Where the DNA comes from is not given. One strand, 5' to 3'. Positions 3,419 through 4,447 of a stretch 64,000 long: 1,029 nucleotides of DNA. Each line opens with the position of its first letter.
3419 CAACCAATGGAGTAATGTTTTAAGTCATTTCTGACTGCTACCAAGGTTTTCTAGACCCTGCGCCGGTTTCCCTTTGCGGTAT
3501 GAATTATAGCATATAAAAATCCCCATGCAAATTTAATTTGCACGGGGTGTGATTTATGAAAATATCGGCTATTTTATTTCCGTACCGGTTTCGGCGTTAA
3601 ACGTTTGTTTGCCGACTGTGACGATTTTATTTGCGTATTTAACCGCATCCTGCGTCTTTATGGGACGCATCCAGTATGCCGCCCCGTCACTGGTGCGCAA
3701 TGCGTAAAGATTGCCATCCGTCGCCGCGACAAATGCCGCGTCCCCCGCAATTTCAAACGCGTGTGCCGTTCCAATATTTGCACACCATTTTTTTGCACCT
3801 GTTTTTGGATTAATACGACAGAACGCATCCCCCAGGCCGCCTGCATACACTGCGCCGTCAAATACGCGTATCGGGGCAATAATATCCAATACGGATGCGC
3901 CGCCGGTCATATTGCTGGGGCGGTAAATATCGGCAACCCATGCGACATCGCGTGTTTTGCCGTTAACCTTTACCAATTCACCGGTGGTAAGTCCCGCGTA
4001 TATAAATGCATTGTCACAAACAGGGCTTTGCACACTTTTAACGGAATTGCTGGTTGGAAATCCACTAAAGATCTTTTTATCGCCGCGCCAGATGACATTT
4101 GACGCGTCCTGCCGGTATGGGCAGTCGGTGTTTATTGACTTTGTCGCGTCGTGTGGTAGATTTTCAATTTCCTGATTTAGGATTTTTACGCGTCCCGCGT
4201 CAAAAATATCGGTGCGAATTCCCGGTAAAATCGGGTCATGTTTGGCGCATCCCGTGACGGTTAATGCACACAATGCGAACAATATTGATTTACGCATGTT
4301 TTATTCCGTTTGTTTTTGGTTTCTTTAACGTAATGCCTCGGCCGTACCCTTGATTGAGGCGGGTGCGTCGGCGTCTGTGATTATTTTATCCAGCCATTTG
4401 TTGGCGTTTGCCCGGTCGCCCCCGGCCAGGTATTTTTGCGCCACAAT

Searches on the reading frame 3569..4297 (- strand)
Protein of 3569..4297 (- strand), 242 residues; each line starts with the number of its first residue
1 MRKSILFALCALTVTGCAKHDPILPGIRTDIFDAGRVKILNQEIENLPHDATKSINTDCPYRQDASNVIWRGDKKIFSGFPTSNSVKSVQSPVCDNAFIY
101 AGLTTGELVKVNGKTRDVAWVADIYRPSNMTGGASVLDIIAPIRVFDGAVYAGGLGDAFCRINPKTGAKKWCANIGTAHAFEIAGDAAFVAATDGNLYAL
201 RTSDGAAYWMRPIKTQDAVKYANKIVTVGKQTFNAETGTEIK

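Call 59: search_protein_families(library=pfam, proteins=[window:3569-4297:-], max_evalue=0.001)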
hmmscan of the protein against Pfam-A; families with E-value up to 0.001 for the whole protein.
window:3569-4297:- (242 aa): 2 families
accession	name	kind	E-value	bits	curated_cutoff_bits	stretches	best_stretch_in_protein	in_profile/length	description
PF13360.13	PQQ_2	-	3.7e-10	40.3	27.6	1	86-209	108-231/233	Outer membrane protein assembly factor BamB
PF13570.13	Beta-prop_ACSF4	-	4.4e-05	23.5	133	0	150-223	22-97/329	Beta-alanine-activating enzyme, beta-propeller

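Call 104: find_encoding_contigs(protein=window:3569-4297:-, flank=10000, max_places=3)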
Protein window:3569-4297:- (242 aa): 6 contigs read that carry it; 3 places shown.
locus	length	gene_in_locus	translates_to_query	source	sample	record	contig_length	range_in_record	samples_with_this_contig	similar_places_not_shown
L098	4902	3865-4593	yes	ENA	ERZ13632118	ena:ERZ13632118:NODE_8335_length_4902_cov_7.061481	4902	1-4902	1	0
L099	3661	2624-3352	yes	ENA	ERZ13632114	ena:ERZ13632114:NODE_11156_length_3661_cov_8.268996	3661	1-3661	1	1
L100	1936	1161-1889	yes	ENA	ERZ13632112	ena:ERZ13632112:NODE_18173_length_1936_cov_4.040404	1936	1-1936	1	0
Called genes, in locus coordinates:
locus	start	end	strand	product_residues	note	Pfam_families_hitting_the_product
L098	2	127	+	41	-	?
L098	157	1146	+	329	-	PF07719:TPR_2 (faint), PF13432:TPR_16 (weak), PF13181:TPR_8 (faint), PF13371:TPR_9 (faint), PF13414:TPR_11 (faint), PF13424:TPR_12 (faint), PF13428:TPR_14 (faint), PF00515:TPR_1 (weak), +2 more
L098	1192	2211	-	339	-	-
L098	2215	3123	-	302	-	PF00140:Sigma70_r1_2 (weak), PF04542:Sigma70_r2, PF04545:Sigma70_r4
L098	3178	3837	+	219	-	PF10858:DUF2659 (faint)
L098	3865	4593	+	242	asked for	PF13360:PQQ_2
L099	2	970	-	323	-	?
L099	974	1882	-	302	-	PF00140:Sigma70_r1_2 (weak), PF04542:Sigma70_r2, PF04545:Sigma70_r4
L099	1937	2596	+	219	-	PF10858:DUF2659 (faint)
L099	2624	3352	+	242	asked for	PF13360:PQQ_2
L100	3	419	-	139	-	?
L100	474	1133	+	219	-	PF10858:DUF2659 (faint)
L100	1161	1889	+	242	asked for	PF13360:PQQ_2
